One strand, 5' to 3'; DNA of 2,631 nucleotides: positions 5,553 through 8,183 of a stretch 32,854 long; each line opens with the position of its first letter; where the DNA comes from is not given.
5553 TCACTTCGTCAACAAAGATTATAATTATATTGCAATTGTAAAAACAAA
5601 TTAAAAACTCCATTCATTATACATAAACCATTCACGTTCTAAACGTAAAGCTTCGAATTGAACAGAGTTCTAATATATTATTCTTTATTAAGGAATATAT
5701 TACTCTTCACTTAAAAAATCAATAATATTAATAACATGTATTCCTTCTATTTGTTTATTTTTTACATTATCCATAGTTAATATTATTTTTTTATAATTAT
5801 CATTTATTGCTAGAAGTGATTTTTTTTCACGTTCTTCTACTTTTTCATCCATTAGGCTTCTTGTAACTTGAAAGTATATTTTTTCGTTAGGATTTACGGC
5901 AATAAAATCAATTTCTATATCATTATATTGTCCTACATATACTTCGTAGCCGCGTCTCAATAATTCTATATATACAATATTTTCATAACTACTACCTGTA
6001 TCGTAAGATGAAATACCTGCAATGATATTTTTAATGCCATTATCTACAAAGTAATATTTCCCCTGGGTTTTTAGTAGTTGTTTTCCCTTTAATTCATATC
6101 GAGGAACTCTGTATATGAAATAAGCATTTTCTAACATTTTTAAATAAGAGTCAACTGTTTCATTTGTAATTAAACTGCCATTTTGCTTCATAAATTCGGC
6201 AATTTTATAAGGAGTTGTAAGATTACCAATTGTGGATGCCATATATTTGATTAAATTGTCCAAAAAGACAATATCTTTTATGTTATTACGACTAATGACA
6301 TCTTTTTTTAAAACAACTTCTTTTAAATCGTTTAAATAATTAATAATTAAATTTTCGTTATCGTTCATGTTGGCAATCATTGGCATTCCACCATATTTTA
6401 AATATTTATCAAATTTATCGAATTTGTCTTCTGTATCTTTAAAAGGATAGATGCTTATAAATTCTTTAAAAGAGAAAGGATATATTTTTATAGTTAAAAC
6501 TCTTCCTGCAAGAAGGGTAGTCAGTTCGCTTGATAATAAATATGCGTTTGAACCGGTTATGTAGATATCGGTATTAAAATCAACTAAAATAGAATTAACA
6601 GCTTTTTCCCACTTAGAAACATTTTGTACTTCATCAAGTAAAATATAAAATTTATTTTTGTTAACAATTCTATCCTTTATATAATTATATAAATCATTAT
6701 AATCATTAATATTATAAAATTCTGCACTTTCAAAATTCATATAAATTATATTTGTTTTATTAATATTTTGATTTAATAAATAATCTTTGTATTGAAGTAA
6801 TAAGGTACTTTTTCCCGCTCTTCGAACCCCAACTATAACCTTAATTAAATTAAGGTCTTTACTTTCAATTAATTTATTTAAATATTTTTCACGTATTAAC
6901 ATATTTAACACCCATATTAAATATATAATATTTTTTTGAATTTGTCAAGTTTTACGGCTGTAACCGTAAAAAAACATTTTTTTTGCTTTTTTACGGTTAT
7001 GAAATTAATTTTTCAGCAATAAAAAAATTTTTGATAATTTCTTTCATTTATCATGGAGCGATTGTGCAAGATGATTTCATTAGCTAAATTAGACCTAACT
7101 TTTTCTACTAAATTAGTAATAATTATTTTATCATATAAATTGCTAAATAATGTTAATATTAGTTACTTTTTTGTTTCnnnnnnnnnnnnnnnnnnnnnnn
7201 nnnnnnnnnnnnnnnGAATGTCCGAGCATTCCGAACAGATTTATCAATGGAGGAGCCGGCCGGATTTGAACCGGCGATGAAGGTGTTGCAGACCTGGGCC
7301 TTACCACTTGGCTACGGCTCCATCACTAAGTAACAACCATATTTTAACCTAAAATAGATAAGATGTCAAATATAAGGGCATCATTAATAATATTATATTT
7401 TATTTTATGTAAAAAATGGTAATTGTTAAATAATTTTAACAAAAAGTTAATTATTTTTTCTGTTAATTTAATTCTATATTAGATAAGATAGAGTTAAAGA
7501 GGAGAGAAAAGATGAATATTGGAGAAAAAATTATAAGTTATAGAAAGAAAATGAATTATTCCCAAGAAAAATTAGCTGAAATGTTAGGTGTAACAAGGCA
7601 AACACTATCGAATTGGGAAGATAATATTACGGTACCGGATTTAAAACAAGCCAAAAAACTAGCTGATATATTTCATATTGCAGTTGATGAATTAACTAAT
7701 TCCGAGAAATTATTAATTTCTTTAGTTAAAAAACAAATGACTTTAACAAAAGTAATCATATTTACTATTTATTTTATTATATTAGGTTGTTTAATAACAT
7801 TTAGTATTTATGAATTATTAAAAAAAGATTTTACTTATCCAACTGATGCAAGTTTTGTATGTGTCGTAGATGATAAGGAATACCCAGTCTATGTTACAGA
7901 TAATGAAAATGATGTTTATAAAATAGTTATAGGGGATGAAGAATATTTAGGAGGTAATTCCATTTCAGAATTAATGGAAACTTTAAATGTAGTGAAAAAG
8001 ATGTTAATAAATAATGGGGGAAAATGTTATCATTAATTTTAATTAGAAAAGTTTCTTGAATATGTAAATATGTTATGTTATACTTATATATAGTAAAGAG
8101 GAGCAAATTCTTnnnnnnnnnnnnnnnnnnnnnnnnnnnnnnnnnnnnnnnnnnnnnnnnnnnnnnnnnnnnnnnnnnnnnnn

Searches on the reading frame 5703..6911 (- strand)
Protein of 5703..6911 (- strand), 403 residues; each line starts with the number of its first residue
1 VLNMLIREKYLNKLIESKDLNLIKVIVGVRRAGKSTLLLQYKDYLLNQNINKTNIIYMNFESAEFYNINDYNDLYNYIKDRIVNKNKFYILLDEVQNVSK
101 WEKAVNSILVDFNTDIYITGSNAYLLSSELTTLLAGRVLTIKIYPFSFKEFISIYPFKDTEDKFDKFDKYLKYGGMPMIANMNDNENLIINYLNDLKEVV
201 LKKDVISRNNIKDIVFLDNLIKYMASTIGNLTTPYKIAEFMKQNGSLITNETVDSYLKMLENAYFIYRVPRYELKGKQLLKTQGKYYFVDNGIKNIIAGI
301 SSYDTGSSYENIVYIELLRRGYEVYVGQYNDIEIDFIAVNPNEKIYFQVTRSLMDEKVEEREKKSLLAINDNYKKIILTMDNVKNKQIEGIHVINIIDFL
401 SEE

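Call 18: search_protein_families(library=pfam, proteins=[window:5703-6911:-], max_evalue=0.01)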
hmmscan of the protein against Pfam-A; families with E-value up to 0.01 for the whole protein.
window:5703-6911:- (403 aa): 2 families
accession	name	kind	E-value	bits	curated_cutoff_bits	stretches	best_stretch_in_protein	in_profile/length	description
PF13173.12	AAA_14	-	2.4e-36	125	27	1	22-151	3-128/129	AAA domain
PF13635.12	DUF4143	-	5.2e-19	69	28.1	1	203-349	2-157/160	Domain of unknown function (DUF4143)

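Call 19: search_protein_families(library=padloc, proteins=[window:5703-6911:-], max_evalue=0.01)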
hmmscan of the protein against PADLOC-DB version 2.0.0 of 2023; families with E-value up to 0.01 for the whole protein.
window:5703-6911:- (403 aa): 8 families
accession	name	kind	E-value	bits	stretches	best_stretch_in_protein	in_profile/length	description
PDLC04787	PDC-S01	-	8.6e-151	500.4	1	3-402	9-408/412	-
PDLC04789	PDC-S01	-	1.6e-41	140.6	1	6-345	2-334/375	-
PDLC04791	PDC-S01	-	6.1e-25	85.7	1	18-350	16-350/395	-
PDLC04790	PDC-S01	-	1.7e-22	77.7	1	20-319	26-327/422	-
PDLC04786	PDC-S01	-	2.6e-12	44.3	1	25-385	24-417/439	-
PDLC04792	PDC-S01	-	9.7e-10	35.6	2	9-155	8-155/452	-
PDLC04788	PDC-S01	-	1.9e-08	31.6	1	25-304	23-317/448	-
PDLC04140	mad8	-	0.0092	13.5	0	25-95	31-100/314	mads_8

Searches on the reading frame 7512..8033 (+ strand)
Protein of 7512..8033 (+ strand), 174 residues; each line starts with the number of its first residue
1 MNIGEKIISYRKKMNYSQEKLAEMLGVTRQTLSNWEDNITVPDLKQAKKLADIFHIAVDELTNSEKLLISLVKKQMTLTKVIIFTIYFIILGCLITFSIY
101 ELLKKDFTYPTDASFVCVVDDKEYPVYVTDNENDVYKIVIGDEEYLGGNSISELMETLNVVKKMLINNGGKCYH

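Call 18: search_protein_families(library=pfam, proteins=[window:7512-8033:+], max_evalue=0.01)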
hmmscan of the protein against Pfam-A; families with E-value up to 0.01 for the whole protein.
window:7512-8033:+ (174 aa): 11 families
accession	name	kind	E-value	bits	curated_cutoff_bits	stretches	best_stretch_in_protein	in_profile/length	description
PF01381.28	HTH_3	-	4.6e-15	55.8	23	1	9-61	3-55/55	Helix-turn-helix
PF12844.13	HTH_19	-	9.4e-10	38.7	30.2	1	4-56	1-53/64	Helix-turn-helix domain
PF13560.12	HTH_31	-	5.7e-05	23.8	27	1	10-60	9-60/64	Helix-turn-helix domain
PF13443.12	HTH_26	-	0.00014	22.5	22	1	9-61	4-57/63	Cro/C1-type HTH DNA-binding domain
PF13545.12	HTH_Crp_2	-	0.00048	20.5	27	1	13-33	20-40/70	Crp-like helix-turn-helix domain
PF07022.19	Phage_CI_repr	-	0.00059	20.6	22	1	17-65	13-61/65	Bacteriophage CI repressor helix-turn-helix domain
PF14549.12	P22_Cro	-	0.0022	18.2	30.2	1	17-46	11-38/60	DNA-binding transcriptional regulator Cro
PF13518.12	HTH_28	-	0.0025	18.3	25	0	6-37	4-34/52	Helix-turn-helix domain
PF04545.22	Sigma70_r4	-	0.0034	17.3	24.1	0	6-33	11-38/50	Sigma-70, region 4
PF08279.18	HTH_11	-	0.0056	17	25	0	15-33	15-33/55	HTH domain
PF15943.11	YdaS_toxin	-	0.006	16.8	30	0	17-36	10-29/65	Bacterial toxin YdaS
